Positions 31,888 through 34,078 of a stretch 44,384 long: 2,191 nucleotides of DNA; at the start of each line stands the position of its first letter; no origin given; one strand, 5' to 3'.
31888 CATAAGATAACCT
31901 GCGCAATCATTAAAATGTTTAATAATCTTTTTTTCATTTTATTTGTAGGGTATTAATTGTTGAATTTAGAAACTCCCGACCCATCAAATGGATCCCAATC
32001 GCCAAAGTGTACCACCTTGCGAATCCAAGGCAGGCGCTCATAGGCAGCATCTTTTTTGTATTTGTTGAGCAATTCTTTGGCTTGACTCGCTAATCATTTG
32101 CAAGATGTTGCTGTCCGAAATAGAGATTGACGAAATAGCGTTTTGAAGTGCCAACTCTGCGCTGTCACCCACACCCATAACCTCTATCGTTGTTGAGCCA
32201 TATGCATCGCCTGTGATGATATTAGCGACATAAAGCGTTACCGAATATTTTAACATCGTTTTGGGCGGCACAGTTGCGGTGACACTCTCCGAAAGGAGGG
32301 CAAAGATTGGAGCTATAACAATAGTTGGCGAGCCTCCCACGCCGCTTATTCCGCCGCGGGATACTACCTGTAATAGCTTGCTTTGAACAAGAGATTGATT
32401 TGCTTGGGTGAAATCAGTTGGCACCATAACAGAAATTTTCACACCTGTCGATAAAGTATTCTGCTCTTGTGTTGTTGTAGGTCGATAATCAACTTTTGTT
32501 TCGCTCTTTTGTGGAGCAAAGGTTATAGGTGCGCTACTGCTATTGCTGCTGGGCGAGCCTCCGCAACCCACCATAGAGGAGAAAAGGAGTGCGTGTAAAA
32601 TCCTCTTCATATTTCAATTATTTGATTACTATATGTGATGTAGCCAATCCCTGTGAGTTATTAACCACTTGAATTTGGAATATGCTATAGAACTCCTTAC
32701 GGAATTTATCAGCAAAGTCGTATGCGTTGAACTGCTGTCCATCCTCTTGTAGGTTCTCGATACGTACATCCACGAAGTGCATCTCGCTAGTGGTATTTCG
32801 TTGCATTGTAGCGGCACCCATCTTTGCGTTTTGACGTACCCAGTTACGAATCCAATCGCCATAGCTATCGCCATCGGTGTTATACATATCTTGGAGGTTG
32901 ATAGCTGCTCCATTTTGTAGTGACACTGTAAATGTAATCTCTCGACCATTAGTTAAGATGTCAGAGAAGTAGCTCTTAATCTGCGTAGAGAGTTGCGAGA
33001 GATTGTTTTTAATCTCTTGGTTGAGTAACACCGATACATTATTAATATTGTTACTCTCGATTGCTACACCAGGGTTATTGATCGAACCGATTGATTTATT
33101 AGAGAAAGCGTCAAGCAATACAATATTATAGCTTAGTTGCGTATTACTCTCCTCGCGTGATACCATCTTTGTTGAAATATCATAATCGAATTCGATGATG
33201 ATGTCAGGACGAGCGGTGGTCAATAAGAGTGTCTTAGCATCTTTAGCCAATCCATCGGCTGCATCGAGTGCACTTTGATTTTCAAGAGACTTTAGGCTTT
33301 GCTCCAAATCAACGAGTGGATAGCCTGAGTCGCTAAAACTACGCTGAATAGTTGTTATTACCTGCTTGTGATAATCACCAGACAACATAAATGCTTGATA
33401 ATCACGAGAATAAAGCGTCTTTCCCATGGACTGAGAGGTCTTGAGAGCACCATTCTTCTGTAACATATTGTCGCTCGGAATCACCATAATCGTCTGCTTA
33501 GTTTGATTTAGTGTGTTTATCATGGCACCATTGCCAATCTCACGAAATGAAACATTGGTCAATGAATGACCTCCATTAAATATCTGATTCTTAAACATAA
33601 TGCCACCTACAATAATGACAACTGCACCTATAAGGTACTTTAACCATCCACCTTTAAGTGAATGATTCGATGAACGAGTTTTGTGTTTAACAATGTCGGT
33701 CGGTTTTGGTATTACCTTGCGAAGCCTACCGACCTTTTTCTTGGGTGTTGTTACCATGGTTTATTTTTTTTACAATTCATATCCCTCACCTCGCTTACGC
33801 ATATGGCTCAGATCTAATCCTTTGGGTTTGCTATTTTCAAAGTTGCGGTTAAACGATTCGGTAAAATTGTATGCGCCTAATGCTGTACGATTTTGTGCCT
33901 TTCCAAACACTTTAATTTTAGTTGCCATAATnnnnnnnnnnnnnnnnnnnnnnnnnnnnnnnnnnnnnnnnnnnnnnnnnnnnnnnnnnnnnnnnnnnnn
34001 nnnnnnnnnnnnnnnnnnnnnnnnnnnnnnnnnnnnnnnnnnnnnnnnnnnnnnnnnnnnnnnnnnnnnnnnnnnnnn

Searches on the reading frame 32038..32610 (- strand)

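Call 3: search_protein_families(library=pfam, proteins=[window:32038-32610:-], max_evalue=1)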
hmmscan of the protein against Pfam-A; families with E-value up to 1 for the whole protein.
window:32038-32610:- (190 aa): 1 family
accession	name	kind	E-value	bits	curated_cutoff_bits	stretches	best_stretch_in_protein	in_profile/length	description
PF13629.12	T2SS-T3SS_pil_N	-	0.017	15.3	23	1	145-180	7-42/72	Pilus formation protein N terminal region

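Call 4: search_protein_families(library=padloc, proteins=[window:32038-32610:-], max_evalue=1)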
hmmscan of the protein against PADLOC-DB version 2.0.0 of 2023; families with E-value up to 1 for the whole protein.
window:32038-32610:- (190 aa): 1 family
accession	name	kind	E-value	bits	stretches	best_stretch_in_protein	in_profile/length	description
PDLC00439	ThsA2|ThsA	-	0.0084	13.5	1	91-186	43-137/282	Macro domain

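Call 5: search_protein_families(library=ncbifam, proteins=[window:32038-32610:-], max_evalue=1)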
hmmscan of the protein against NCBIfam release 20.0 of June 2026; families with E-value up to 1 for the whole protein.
window:32038-32610:- (190 aa): 0 families

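Call 37: search_protein_families(library=pfam, proteins=[L013:10997-12115:+, L016:12100-12810:+, L043:8273-9856:+, L016:8104-9468:+, L016:7397-8023:-, L007:5873-6535:+, L007:7319-7939:+, L007:12768-13145:+, L007:5509-5871:+, L007:6587-6898:+], max_evalue=0.01)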
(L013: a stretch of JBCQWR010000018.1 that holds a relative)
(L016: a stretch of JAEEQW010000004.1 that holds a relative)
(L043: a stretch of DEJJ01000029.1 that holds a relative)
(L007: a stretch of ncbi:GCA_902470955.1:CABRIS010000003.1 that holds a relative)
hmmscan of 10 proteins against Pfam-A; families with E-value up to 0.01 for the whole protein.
L013:10997-12115:+ (372 aa): 0 families

L016:12100-12810:+ (236 aa): 0 families

L043:8273-9856:+ (527 aa): 2 families
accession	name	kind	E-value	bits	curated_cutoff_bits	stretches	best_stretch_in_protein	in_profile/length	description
PF07885.22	Ion_trans_2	-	0.00011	22.4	22.5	1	66-146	2-78/79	Ion channel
PF00520.37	Ion_trans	-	0.0017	18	25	1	40-148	110-236/241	Ion transport protein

L016:8104-9468:+ (454 aa): 9 families
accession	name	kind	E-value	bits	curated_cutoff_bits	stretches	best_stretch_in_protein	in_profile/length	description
PF00069.31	Pkinase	-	1.4e-33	116.9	31.7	1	41-210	22-191/263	Protein kinase domain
PF07714.23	PK_Tyr_Ser-Thr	-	5.4e-22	78.8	23.1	1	46-235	31-222/258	Protein tyrosine and serine/threonine kinase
PF01636.29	APH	-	4.4e-09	36.9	23.2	2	38-137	15-110/239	Phosphotransferase enzyme family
PF01163.29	RIO1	-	2e-08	34.5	22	1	66-164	56-149/187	RIO domain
PF03109.22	ABC1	-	8.3e-08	32.1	22.9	1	97-166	145-214/244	ABC1 atypical kinase-like domain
PF06293.20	Kdo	-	7.1e-06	26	21.3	1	63-164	56-167/207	Lipopolysaccharide kinase (Kdo/WaaP) family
PF10707.15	YrbL-PhoP_reg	-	0.00015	21.9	31.5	1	78-157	62-143/185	PhoP regulatory network protein YrbL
PF01633.27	Choline_kinase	-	0.0002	21.2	29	1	124-166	148-191/300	Choline/ethanolamine kinase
PF17667.7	Pkinase_fungal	-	0.0013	18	24.1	1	119-205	284-382/387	Fungal protein kinase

L016:7397-8023:- (208 aa): 1 family
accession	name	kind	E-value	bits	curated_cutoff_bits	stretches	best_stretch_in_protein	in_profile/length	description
PF22078.1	Ribosomal_bL9m_C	-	0.0048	17.3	27.7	1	132-173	9-50/86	Large ribosomal subunit protein bL9m C-terminal domain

L007:5873-6535:+ (220 aa): 0 families

L007:7319-7939:+ (206 aa): 0 families

L007:12768-13145:+ (125 aa): 0 families

L007:5509-5871:+ (120 aa): 0 families

L007:6587-6898:+ (103 aa): 0 families

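Call 69: search_protein_families(library=padloc, proteins=[L181:161-505:+, L181:901-1815:+, L181:1825-2106:+, L181:2141-2440:+, L181:2519-2770:+, L181:2781-4478:+, L181:5637-6749:+, L181:6763-7395:+, L181:7406-8578:+], max_evalue=0.01)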
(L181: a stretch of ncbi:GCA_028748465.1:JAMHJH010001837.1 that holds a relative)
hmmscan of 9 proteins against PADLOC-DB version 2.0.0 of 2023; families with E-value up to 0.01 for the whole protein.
L181:161-505:+ (115 aa): 0 families

L181:901-1815:+ (305 aa): 3 families
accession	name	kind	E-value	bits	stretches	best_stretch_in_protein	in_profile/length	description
PDLC00609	ZorB1|ZorB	-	3.6e-11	41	1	203-301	93-212/232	MotB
PDLC00651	ZorB3|ZorB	-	0.00011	19.7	1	250-301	145-200/215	MotB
PDLC00641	ZorB2|ZorB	-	0.00031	18.5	1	197-303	88-222/238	MotB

L181:1825-2106:+ (94 aa): 0 families

L181:2141-2440:+ (100 aa): 0 families

L181:2519-2770:+ (84 aa): 0 families

L181:2781-4478:+ (566 aa): 0 families

L181:5637-6749:+ (371 aa): 0 families

L181:6763-7395:+ (211 aa): 0 families

L181:7406-8578:+ (391 aa): 5 families
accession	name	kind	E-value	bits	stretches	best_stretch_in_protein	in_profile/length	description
PDLC04983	PDC-S26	-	3.3e-10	37.9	1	224-337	67-174/413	-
PDLC04977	PDC-S26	-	4.3e-08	30.7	1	246-383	96-223/400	-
PDLC04972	PDC-S26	-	1.8e-07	28.8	1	246-352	95-186/397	-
PDLC04979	PDC-S26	-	1.6e-06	25.3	1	197-279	22-112/383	-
PDLC04971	PDC-S26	-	0.00081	16.3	1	248-313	106-167/415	-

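Call 70: search_protein_families(library=pfam, proteins=[L181:161-505:+, L181:901-1815:+, L181:1825-2106:+, L181:2519-2770:+, L181:2781-4478:+, L181:7406-8578:+, L183:8367-9032:+, L183:12076-13350:+], max_evalue=0.01)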
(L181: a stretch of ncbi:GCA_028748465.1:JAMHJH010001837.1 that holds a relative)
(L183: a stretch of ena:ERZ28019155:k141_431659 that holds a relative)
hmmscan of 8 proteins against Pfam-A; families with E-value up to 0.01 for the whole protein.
L181:161-505:+ (115 aa): 0 families

L181:901-1815:+ (305 aa): 2 families
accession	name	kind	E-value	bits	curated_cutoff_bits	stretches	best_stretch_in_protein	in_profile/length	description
PF00691.25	OmpA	-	7.5e-21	74.7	27.2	1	207-297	2-94/98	OmpA family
PF05359.17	DUF748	-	5.6e-06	25.1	50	1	200-251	876-927/1037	Domain of Unknown Function (DUF748)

L181:1825-2106:+ (94 aa): 0 families

L181:2519-2770:+ (84 aa): 0 families

L181:2781-4478:+ (566 aa): 2 families
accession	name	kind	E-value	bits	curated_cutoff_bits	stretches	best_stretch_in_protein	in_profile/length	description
PF00520.37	Ion_trans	-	2.5e-20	73.2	25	1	25-247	5-239/241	Ion transport protein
PF07885.22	Ion_trans_2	-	0.0097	16.2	22.5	0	205-242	41-78/79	Ion channel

L181:7406-8578:+ (391 aa): 1 family
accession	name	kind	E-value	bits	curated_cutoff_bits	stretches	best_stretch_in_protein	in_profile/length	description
PF14281.12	PDDEXK_4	-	4.3e-08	33.7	22.3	1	203-350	5-165/183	PD-(D/E)XK nuclease superfamily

L183:8367-9032:+ (222 aa): 0 families

L183:12076-13350:+ (425 aa): 0 families

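Call 77: search_protein_families(library=phrogs, proteins=[window:32038-32610:-, L181:7406-8578:+], max_evalue=0.01)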
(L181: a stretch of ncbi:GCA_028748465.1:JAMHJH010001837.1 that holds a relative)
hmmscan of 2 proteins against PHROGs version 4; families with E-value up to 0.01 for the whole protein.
window:32038-32610:- (190 aa): 0 families

L181:7406-8578:+ (391 aa): 0 families

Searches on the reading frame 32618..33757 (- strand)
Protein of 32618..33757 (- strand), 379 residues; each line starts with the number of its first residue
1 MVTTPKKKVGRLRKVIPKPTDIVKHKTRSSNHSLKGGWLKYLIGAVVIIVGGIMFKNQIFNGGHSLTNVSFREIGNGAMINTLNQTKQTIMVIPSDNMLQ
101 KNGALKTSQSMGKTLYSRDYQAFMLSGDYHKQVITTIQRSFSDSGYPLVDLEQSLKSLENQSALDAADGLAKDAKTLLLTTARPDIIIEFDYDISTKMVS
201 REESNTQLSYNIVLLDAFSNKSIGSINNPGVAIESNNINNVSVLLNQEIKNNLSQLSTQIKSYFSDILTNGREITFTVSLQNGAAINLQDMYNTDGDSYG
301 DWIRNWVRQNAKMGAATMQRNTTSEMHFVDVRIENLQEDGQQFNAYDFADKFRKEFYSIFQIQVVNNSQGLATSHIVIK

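Call 3: search_protein_families(library=pfam, proteins=[window:32618-33757:-], max_evalue=1)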
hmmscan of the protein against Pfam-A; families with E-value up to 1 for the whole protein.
window:32618-33757:- (379 aa): 3 families
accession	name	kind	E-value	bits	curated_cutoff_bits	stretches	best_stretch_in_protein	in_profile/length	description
PF19672.4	DUF6175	-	3.8e-58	197.4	23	1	89-379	4-293/293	Family of unknown function (DUF6175)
PF09423.15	PhoD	-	0.029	13.9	27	1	71-168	206-301/343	PhoD-like phosphatase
PF18182.6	mCpol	-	0.034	15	26.4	1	235-294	19-79/114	minimal CRISPR polymerase domain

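Call 4: search_protein_families(library=padloc, proteins=[window:32618-33757:-], max_evalue=1)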
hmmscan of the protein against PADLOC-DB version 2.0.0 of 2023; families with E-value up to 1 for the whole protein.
window:32618-33757:- (379 aa): 1 family
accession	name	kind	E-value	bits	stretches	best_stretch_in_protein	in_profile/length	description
PDLC03189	Specificity_I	-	0.0049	13.8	1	32-108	4-84/459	Type I specificity subunit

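Call 5: search_protein_families(library=ncbifam, proteins=[window:32618-33757:-], max_evalue=1)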
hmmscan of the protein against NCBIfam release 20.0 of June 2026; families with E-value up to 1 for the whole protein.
window:32618-33757:- (379 aa): 0 families

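Call 37: search_protein_families(library=pfam, proteins=[L013:10997-12115:+, L016:12100-12810:+, L043:8273-9856:+, L016:8104-9468:+, L016:7397-8023:-, L007:5873-6535:+, L007:7319-7939:+, L007:12768-13145:+, L007:5509-5871:+, L007:6587-6898:+], max_evalue=0.01)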
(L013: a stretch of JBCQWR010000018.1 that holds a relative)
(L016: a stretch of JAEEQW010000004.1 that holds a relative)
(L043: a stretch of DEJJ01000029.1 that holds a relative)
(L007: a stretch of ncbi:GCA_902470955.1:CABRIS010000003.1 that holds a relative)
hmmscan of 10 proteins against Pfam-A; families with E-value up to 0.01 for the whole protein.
L013:10997-12115:+ (372 aa): 0 families

L016:12100-12810:+ (236 aa): 0 families

L043:8273-9856:+ (527 aa): 2 families
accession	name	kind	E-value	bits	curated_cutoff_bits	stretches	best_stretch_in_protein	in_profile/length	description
PF07885.22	Ion_trans_2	-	0.00011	22.4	22.5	1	66-146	2-78/79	Ion channel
PF00520.37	Ion_trans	-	0.0017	18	25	1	40-148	110-236/241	Ion transport protein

L016:8104-9468:+ (454 aa): 9 families
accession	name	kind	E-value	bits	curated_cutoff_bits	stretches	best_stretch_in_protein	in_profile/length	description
PF00069.31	Pkinase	-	1.4e-33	116.9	31.7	1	41-210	22-191/263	Protein kinase domain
PF07714.23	PK_Tyr_Ser-Thr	-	5.4e-22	78.8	23.1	1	46-235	31-222/258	Protein tyrosine and serine/threonine kinase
PF01636.29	APH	-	4.4e-09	36.9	23.2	2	38-137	15-110/239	Phosphotransferase enzyme family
PF01163.29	RIO1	-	2e-08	34.5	22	1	66-164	56-149/187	RIO domain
PF03109.22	ABC1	-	8.3e-08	32.1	22.9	1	97-166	145-214/244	ABC1 atypical kinase-like domain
PF06293.20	Kdo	-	7.1e-06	26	21.3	1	63-164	56-167/207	Lipopolysaccharide kinase (Kdo/WaaP) family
PF10707.15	YrbL-PhoP_reg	-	0.00015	21.9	31.5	1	78-157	62-143/185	PhoP regulatory network protein YrbL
PF01633.27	Choline_kinase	-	0.0002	21.2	29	1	124-166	148-191/300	Choline/ethanolamine kinase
PF17667.7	Pkinase_fungal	-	0.0013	18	24.1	1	119-205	284-382/387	Fungal protein kinase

L016:7397-8023:- (208 aa): 1 family
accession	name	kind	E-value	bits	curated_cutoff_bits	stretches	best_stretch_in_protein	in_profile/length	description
PF22078.1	Ribosomal_bL9m_C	-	0.0048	17.3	27.7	1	132-173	9-50/86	Large ribosomal subunit protein bL9m C-terminal domain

L007:5873-6535:+ (220 aa): 0 families

L007:7319-7939:+ (206 aa): 0 families

L007:12768-13145:+ (125 aa): 0 families

L007:5509-5871:+ (120 aa): 0 families

L007:6587-6898:+ (103 aa): 0 families

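Call 69: search_protein_families(library=padloc, proteins=[L181:161-505:+, L181:901-1815:+, L181:1825-2106:+, L181:2141-2440:+, L181:2519-2770:+, L181:2781-4478:+, L181:5637-6749:+, L181:6763-7395:+, L181:7406-8578:+], max_evalue=0.01)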
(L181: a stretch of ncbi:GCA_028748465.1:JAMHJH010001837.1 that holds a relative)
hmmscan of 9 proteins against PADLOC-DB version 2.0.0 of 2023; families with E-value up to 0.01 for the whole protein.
L181:161-505:+ (115 aa): 0 families

L181:901-1815:+ (305 aa): 3 families
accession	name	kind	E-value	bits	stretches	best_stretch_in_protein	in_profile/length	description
PDLC00609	ZorB1|ZorB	-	3.6e-11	41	1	203-301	93-212/232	MotB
PDLC00651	ZorB3|ZorB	-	0.00011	19.7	1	250-301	145-200/215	MotB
PDLC00641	ZorB2|ZorB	-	0.00031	18.5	1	197-303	88-222/238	MotB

L181:1825-2106:+ (94 aa): 0 families

L181:2141-2440:+ (100 aa): 0 families

L181:2519-2770:+ (84 aa): 0 families

L181:2781-4478:+ (566 aa): 0 families

L181:5637-6749:+ (371 aa): 0 families

L181:6763-7395:+ (211 aa): 0 families

L181:7406-8578:+ (391 aa): 5 families
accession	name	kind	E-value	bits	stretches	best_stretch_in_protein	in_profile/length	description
PDLC04983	PDC-S26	-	3.3e-10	37.9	1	224-337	67-174/413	-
PDLC04977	PDC-S26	-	4.3e-08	30.7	1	246-383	96-223/400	-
PDLC04972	PDC-S26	-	1.8e-07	28.8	1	246-352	95-186/397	-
PDLC04979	PDC-S26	-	1.6e-06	25.3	1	197-279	22-112/383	-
PDLC04971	PDC-S26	-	0.00081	16.3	1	248-313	106-167/415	-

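Call 70: search_protein_families(library=pfam, proteins=[L181:161-505:+, L181:901-1815:+, L181:1825-2106:+, L181:2519-2770:+, L181:2781-4478:+, L181:7406-8578:+, L183:8367-9032:+, L183:12076-13350:+], max_evalue=0.01)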
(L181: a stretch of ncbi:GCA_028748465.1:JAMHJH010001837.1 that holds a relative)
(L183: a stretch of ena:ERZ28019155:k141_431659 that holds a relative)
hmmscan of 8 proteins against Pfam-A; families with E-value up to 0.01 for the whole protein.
L181:161-505:+ (115 aa): 0 families

L181:901-1815:+ (305 aa): 2 families
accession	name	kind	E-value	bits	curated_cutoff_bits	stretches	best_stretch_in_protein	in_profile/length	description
PF00691.25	OmpA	-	7.5e-21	74.7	27.2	1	207-297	2-94/98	OmpA family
PF05359.17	DUF748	-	5.6e-06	25.1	50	1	200-251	876-927/1037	Domain of Unknown Function (DUF748)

L181:1825-2106:+ (94 aa): 0 families

L181:2519-2770:+ (84 aa): 0 families

L181:2781-4478:+ (566 aa): 2 families
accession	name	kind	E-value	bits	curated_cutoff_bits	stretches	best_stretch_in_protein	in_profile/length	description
PF00520.37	Ion_trans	-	2.5e-20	73.2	25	1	25-247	5-239/241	Ion transport protein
PF07885.22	Ion_trans_2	-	0.0097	16.2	22.5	0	205-242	41-78/79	Ion channel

L181:7406-8578:+ (391 aa): 1 family
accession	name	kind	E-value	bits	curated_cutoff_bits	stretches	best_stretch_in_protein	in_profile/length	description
PF14281.12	PDDEXK_4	-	4.3e-08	33.7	22.3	1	203-350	5-165/183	PD-(D/E)XK nuclease superfamily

L183:8367-9032:+ (222 aa): 0 families

L183:12076-13350:+ (425 aa): 0 families

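Call 77: search_protein_families(library=phrogs, proteins=[window:32618-33757:-, L181:7406-8578:+], max_evalue=0.01)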
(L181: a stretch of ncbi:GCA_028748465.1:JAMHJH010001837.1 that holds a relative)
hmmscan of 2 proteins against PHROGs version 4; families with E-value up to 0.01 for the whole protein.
window:32618-33757:- (379 aa): 0 families

L181:7406-8578:+ (391 aa): 0 families

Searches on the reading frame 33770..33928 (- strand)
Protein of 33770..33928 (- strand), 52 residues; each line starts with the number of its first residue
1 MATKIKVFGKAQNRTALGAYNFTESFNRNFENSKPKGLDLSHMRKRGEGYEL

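Call 3: search_protein_families(library=pfam, proteins=[window:33770-33928:-], max_evalue=1)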
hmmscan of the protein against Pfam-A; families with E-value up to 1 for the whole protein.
window:33770-33928:- (52 aa): 0 families

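Call 4: search_protein_families(library=padloc, proteins=[window:33770-33928:-], max_evalue=1)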
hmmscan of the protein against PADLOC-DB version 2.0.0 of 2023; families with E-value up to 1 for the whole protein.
window:33770-33928:- (52 aa): 0 families

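Call 5: search_protein_families(library=ncbifam, proteins=[window:33770-33928:-], max_evalue=1)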
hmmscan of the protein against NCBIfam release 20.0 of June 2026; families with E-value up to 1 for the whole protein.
window:33770-33928:- (52 aa): 0 families

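Call 37: search_protein_families(library=pfam, proteins=[L013:10997-12115:+, L016:12100-12810:+, L043:8273-9856:+, L016:8104-9468:+, L016:7397-8023:-, L007:5873-6535:+, L007:7319-7939:+, L007:12768-13145:+, L007:5509-5871:+, L007:6587-6898:+], max_evalue=0.01)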
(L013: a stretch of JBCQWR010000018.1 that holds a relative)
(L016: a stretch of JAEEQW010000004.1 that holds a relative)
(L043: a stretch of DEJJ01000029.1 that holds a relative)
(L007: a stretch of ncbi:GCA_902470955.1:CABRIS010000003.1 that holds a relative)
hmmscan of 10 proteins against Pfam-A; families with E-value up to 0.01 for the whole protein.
L013:10997-12115:+ (372 aa): 0 families

L016:12100-12810:+ (236 aa): 0 families

L043:8273-9856:+ (527 aa): 2 families
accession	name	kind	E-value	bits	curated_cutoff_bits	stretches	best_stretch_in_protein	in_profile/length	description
PF07885.22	Ion_trans_2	-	0.00011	22.4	22.5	1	66-146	2-78/79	Ion channel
PF00520.37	Ion_trans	-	0.0017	18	25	1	40-148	110-236/241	Ion transport protein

L016:8104-9468:+ (454 aa): 9 families
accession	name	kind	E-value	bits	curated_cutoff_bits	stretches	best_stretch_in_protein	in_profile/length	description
PF00069.31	Pkinase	-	1.4e-33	116.9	31.7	1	41-210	22-191/263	Protein kinase domain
PF07714.23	PK_Tyr_Ser-Thr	-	5.4e-22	78.8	23.1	1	46-235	31-222/258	Protein tyrosine and serine/threonine kinase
PF01636.29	APH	-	4.4e-09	36.9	23.2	2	38-137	15-110/239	Phosphotransferase enzyme family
PF01163.29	RIO1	-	2e-08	34.5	22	1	66-164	56-149/187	RIO domain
PF03109.22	ABC1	-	8.3e-08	32.1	22.9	1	97-166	145-214/244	ABC1 atypical kinase-like domain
PF06293.20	Kdo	-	7.1e-06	26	21.3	1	63-164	56-167/207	Lipopolysaccharide kinase (Kdo/WaaP) family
PF10707.15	YrbL-PhoP_reg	-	0.00015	21.9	31.5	1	78-157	62-143/185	PhoP regulatory network protein YrbL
PF01633.27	Choline_kinase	-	0.0002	21.2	29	1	124-166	148-191/300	Choline/ethanolamine kinase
PF17667.7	Pkinase_fungal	-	0.0013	18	24.1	1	119-205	284-382/387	Fungal protein kinase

L016:7397-8023:- (208 aa): 1 family
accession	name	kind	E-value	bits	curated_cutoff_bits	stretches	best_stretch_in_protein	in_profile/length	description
PF22078.1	Ribosomal_bL9m_C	-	0.0048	17.3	27.7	1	132-173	9-50/86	Large ribosomal subunit protein bL9m C-terminal domain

L007:5873-6535:+ (220 aa): 0 families

L007:7319-7939:+ (206 aa): 0 families

L007:12768-13145:+ (125 aa): 0 families

L007:5509-5871:+ (120 aa): 0 families

L007:6587-6898:+ (103 aa): 0 families

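Call 69: search_protein_families(library=padloc, proteins=[L181:161-505:+, L181:901-1815:+, L181:1825-2106:+, L181:2141-2440:+, L181:2519-2770:+, L181:2781-4478:+, L181:5637-6749:+, L181:6763-7395:+, L181:7406-8578:+], max_evalue=0.01)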
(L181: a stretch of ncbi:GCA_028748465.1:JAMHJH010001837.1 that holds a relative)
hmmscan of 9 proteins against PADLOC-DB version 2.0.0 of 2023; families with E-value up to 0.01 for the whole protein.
L181:161-505:+ (115 aa): 0 families

L181:901-1815:+ (305 aa): 3 families
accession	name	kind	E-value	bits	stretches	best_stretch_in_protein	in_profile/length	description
PDLC00609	ZorB1|ZorB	-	3.6e-11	41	1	203-301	93-212/232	MotB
PDLC00651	ZorB3|ZorB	-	0.00011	19.7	1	250-301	145-200/215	MotB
PDLC00641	ZorB2|ZorB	-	0.00031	18.5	1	197-303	88-222/238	MotB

L181:1825-2106:+ (94 aa): 0 families

L181:2141-2440:+ (100 aa): 0 families

L181:2519-2770:+ (84 aa): 0 families

L181:2781-4478:+ (566 aa): 0 families

L181:5637-6749:+ (371 aa): 0 families

L181:6763-7395:+ (211 aa): 0 families

L181:7406-8578:+ (391 aa): 5 families
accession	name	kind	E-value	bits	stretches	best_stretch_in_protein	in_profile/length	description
PDLC04983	PDC-S26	-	3.3e-10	37.9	1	224-337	67-174/413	-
PDLC04977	PDC-S26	-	4.3e-08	30.7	1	246-383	96-223/400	-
PDLC04972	PDC-S26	-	1.8e-07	28.8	1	246-352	95-186/397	-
PDLC04979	PDC-S26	-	1.6e-06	25.3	1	197-279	22-112/383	-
PDLC04971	PDC-S26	-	0.00081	16.3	1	248-313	106-167/415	-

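Call 70: search_protein_families(library=pfam, proteins=[L181:161-505:+, L181:901-1815:+, L181:1825-2106:+, L181:2519-2770:+, L181:2781-4478:+, L181:7406-8578:+, L183:8367-9032:+, L183:12076-13350:+], max_evalue=0.01)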
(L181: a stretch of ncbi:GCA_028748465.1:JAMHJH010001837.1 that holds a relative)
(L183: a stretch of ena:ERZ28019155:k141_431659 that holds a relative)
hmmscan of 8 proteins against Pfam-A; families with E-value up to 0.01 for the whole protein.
L181:161-505:+ (115 aa): 0 families

L181:901-1815:+ (305 aa): 2 families
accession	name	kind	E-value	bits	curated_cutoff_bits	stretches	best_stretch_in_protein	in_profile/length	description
PF00691.25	OmpA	-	7.5e-21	74.7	27.2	1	207-297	2-94/98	OmpA family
PF05359.17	DUF748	-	5.6e-06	25.1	50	1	200-251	876-927/1037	Domain of Unknown Function (DUF748)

L181:1825-2106:+ (94 aa): 0 families

L181:2519-2770:+ (84 aa): 0 families

L181:2781-4478:+ (566 aa): 2 families
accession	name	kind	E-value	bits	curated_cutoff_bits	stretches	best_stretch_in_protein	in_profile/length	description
PF00520.37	Ion_trans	-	2.5e-20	73.2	25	1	25-247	5-239/241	Ion transport protein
PF07885.22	Ion_trans_2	-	0.0097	16.2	22.5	0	205-242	41-78/79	Ion channel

L181:7406-8578:+ (391 aa): 1 family
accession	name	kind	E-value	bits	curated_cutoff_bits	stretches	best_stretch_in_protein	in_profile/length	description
PF14281.12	PDDEXK_4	-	4.3e-08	33.7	22.3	1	203-350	5-165/183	PD-(D/E)XK nuclease superfamily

L183:8367-9032:+ (222 aa): 0 families

L183:12076-13350:+ (425 aa): 0 families

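Call 77: search_protein_families(library=phrogs, proteins=[window:33770-33928:-, L181:7406-8578:+], max_evalue=0.01)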
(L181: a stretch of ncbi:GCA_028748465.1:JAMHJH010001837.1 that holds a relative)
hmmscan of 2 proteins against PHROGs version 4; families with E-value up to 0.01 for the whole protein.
window:33770-33928:- (52 aa): 0 families

L181:7406-8578:+ (391 aa): 0 families
